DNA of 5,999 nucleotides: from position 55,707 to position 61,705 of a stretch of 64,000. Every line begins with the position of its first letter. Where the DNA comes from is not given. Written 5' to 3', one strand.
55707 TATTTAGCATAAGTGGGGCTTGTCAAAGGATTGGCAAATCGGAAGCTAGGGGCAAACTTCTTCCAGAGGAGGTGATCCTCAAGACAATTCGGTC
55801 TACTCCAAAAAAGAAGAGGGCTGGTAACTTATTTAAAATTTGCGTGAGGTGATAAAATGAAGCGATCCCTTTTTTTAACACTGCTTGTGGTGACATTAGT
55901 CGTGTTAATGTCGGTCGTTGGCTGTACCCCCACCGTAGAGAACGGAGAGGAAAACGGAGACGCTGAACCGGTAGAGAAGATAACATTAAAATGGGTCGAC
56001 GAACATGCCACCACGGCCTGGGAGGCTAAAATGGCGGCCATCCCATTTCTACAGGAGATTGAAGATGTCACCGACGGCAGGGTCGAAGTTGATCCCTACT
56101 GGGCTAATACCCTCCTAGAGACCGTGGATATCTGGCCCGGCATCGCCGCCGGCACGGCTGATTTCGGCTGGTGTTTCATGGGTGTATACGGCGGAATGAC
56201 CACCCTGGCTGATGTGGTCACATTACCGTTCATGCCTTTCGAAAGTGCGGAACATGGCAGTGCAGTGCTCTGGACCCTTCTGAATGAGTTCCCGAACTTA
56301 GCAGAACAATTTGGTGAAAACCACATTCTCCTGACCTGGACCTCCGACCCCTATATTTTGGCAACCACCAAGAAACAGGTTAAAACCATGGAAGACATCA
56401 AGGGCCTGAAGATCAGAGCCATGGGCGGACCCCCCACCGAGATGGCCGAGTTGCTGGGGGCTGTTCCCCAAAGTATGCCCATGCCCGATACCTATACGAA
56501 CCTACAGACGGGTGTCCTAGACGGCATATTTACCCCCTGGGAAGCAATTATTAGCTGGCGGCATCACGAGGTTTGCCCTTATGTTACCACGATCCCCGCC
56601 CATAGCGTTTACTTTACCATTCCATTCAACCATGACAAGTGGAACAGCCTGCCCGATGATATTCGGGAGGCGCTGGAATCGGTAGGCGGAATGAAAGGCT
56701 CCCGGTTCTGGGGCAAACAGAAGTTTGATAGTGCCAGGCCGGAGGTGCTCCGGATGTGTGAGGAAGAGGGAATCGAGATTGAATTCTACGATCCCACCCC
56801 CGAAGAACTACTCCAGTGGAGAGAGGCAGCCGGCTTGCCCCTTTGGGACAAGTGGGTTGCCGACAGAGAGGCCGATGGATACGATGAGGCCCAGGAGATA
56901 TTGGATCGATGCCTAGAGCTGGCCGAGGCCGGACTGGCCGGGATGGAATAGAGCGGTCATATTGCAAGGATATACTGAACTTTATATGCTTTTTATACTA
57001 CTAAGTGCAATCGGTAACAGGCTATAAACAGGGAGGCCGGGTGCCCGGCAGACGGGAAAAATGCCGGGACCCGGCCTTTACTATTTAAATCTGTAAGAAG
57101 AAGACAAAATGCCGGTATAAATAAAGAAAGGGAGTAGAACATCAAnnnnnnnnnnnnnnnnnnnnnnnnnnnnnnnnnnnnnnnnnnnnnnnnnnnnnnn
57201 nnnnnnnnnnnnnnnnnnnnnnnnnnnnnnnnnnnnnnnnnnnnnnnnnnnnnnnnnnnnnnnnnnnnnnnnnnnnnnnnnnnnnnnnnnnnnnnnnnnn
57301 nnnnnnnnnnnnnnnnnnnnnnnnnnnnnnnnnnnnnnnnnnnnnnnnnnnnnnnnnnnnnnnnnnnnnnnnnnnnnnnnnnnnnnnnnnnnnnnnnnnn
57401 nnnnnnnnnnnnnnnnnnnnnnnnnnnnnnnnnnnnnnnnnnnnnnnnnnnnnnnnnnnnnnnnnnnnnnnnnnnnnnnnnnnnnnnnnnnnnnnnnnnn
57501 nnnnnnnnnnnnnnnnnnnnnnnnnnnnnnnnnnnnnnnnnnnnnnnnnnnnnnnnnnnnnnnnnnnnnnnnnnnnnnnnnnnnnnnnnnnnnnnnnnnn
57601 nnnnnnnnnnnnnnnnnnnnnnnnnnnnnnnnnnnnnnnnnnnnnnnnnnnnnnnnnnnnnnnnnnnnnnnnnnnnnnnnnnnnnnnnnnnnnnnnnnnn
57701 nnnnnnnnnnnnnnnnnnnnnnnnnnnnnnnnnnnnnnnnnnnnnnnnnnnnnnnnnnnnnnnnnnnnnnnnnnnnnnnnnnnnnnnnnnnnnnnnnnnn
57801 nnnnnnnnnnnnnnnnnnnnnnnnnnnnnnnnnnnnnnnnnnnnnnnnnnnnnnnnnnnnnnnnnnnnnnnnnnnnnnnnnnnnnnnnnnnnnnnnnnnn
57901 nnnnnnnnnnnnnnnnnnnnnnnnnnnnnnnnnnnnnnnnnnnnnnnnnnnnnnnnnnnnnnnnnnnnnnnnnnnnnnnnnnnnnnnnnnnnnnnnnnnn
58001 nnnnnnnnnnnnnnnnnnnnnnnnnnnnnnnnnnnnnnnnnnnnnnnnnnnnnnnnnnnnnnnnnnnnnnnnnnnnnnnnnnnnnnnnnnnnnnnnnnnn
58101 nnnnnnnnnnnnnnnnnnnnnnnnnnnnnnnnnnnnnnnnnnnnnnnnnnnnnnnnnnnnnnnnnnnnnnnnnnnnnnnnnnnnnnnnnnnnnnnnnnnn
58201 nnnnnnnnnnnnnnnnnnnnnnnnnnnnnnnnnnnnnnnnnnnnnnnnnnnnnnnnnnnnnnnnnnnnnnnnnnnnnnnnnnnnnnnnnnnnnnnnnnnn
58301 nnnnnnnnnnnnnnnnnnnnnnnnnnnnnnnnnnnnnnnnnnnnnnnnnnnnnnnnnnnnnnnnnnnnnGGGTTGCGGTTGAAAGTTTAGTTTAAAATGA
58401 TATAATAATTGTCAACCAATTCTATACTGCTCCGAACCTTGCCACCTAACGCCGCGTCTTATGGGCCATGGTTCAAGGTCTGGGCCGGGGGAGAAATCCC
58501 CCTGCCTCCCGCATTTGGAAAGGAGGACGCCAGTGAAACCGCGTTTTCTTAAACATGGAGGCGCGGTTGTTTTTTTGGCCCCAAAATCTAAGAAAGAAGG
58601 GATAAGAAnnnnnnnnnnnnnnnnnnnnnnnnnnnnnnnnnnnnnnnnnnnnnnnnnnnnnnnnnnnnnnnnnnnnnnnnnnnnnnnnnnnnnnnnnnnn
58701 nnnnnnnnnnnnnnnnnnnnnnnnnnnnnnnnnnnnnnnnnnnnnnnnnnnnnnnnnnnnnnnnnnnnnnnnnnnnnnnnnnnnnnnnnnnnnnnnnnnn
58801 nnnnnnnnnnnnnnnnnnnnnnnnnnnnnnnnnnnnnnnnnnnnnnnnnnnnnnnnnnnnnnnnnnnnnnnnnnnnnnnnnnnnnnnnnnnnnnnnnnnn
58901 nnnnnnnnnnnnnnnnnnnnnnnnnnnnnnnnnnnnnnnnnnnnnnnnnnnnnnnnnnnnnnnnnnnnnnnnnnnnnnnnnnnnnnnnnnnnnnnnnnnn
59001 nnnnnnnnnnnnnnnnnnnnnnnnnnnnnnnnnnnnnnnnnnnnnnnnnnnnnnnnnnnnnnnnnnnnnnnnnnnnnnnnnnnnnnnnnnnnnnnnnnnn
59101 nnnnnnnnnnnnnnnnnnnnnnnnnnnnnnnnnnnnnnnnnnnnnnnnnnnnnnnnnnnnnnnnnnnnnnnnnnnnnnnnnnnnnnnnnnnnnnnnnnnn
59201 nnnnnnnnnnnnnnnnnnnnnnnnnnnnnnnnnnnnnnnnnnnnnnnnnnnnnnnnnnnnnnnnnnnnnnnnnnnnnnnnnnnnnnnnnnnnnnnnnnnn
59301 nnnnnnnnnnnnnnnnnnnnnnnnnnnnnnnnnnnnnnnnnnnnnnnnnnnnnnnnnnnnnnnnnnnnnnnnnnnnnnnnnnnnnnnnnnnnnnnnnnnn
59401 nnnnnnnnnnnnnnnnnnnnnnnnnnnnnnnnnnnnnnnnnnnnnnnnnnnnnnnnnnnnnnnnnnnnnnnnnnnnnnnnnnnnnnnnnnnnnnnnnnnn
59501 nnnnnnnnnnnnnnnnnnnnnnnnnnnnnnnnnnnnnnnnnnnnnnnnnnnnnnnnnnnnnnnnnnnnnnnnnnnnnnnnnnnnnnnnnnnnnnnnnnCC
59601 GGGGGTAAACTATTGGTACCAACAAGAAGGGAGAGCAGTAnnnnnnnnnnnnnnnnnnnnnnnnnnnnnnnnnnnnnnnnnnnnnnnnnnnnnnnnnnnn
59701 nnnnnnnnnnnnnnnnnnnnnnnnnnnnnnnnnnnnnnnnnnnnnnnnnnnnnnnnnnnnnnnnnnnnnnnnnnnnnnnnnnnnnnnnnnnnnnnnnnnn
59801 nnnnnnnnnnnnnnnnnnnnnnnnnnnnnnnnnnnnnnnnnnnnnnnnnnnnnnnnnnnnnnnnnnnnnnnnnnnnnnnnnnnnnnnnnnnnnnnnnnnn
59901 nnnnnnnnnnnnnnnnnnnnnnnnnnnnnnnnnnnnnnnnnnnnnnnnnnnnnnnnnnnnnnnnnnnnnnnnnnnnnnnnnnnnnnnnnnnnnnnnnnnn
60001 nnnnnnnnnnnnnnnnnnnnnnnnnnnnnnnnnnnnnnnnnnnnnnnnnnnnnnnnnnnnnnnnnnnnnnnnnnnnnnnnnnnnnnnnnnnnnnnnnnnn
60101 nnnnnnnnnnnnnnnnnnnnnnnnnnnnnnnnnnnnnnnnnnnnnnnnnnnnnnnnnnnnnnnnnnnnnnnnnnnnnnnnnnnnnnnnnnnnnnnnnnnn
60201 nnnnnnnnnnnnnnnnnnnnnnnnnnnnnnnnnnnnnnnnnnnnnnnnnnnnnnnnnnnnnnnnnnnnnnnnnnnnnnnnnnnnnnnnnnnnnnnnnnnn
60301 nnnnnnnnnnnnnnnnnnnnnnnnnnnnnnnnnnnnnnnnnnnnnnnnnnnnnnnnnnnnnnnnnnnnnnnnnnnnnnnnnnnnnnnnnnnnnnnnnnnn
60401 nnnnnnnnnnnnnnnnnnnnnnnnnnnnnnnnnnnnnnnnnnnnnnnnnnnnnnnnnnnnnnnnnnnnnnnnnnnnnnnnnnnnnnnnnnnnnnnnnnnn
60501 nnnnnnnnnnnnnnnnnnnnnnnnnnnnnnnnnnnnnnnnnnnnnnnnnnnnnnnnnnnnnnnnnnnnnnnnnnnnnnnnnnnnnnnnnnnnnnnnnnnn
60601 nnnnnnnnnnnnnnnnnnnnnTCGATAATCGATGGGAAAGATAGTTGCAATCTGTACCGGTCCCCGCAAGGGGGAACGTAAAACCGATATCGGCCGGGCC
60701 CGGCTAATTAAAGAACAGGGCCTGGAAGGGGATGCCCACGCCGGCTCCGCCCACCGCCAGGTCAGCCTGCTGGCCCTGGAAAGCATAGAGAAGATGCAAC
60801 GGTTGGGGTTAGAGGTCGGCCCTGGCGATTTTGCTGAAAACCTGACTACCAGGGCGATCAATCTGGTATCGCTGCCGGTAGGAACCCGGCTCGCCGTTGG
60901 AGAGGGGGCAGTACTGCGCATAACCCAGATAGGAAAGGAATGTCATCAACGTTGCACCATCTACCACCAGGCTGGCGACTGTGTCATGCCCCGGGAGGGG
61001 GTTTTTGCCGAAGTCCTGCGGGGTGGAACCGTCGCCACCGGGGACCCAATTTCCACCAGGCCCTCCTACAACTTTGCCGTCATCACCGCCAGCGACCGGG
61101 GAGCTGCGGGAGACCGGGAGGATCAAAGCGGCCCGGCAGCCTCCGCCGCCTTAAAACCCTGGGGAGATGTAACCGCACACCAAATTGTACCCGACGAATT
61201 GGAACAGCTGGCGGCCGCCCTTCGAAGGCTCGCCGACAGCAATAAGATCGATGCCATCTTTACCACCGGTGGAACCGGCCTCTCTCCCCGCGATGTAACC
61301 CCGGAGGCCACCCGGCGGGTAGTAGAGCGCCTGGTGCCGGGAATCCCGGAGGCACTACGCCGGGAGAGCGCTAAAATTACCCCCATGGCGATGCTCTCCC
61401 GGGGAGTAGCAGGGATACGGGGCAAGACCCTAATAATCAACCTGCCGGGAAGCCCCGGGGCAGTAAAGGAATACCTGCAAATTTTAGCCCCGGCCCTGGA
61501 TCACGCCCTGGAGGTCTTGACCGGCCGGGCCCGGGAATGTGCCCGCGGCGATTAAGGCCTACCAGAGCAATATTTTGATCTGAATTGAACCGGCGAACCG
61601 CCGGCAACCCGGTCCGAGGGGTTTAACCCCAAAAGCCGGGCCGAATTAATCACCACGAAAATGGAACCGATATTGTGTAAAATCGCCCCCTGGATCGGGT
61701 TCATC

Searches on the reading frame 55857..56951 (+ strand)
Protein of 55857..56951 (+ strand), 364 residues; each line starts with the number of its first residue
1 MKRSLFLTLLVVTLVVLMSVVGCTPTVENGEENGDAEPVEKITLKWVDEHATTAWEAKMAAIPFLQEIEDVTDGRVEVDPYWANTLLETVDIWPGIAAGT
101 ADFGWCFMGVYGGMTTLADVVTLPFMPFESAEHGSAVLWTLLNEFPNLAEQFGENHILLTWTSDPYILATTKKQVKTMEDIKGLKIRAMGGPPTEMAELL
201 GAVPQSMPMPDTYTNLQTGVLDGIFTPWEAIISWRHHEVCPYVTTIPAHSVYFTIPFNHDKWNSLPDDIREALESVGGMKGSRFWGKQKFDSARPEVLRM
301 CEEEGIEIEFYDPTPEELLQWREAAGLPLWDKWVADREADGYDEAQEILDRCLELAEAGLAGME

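Call 7: search_protein_families(library=pfam, proteins=[window:55857-56951:+])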
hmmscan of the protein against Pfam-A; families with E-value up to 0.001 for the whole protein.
window:55857-56951:+ (364 aa): 1 family
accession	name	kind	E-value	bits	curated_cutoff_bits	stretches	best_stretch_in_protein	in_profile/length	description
PF03480.18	DctP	-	6.8e-40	137.6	23.4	1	60-332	14-281/286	Bacterial extracellular solute-binding protein, family 7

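Call 50: search_protein_families(library=ncbifam, proteins=[window:55857-56951:+], max_evalue=0.00001)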
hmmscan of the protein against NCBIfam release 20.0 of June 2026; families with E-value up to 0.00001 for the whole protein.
window:55857-56951:+ (364 aa): 2 families
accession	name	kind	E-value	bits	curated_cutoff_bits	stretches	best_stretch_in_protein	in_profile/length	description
NF037995.1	TRAP_S1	subfamily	1.4e-29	103.2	50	1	52-321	9-271/271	TRAP transporter substrate-binding protein DctP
TIGR00787.1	dctP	subfamily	4.9e-25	88.4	175.05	1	57-275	11-229/257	DctP family TRAP transporter solute-binding subunit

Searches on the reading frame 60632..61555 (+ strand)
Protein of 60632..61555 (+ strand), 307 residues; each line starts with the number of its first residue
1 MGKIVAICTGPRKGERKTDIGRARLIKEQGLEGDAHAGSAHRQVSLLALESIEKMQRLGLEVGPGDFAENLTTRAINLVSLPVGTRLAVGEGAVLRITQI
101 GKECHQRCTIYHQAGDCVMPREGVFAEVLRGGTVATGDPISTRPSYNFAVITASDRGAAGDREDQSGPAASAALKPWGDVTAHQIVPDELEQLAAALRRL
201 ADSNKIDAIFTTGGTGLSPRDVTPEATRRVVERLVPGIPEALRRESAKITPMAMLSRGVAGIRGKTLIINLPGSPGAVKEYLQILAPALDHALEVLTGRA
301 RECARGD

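Call 7: search_protein_families(library=pfam, proteins=[window:60632-61555:+])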
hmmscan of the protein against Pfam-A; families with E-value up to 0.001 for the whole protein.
window:60632-61555:+ (307 aa): 2 families
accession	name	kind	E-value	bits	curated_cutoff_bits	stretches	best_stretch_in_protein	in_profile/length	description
PF00994.29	MoCF_biosynth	-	2.4e-32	112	26.6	1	149-291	1-144/144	Probable molybdopterin binding domain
PF03473.23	MOSC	-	3.8e-09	37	22.7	1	35-140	3-119/120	MOSC domain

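Call 38: find_encoding_contigs(protein=window:60632-61555:+, flank=10000, max_places=6)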
Protein window:60632-61555:+ (307 aa): 6 contigs read that carry it; 6 places shown.
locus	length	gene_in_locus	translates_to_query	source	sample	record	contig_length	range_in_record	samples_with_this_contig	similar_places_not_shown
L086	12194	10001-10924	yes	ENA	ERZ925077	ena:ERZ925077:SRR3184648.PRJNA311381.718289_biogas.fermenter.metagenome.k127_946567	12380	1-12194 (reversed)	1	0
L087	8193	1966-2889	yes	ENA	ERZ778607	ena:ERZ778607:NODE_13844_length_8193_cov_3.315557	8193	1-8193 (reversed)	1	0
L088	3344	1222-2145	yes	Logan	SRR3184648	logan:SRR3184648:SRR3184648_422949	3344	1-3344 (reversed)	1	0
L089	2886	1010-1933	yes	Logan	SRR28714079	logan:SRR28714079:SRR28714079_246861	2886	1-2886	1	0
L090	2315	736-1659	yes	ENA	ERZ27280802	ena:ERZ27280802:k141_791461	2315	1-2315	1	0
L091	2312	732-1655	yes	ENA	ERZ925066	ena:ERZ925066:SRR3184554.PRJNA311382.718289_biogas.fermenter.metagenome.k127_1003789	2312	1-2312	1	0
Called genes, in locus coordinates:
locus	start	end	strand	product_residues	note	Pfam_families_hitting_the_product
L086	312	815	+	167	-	PF04290:DctQ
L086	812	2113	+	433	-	PF06808:DctM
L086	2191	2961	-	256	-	PF23441:SDR (faint), PF00106:adh_short, PF08659:KR, PF13561:adh_short_C2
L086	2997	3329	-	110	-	PF07883:Cupin_2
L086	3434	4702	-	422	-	PF07690:MFS_1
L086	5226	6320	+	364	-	PF03480:DctP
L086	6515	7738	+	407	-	PF07690:MFS_1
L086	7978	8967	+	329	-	PF04055:Radical_SAM, PF06463:Mob_synth_C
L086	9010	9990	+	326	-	PF03205:MobB, PF01967:MoaC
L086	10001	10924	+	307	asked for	PF03473:MOSC, PF00994:MoCF_biosynth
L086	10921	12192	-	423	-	?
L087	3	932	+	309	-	?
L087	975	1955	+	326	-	PF03205:MobB, PF01967:MoaC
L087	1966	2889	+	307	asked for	PF03473:MOSC, PF00994:MoCF_biosynth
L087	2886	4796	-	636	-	PF00122:E1-E2_ATPase, PF00702:Hydrolase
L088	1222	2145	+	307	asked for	PF03473:MOSC, PF00994:MoCF_biosynth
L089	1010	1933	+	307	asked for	PF03473:MOSC, PF00994:MoCF_biosynth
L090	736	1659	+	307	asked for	PF03473:MOSC, PF00994:MoCF_biosynth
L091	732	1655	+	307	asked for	PF03473:MOSC, PF00994:MoCF_biosynth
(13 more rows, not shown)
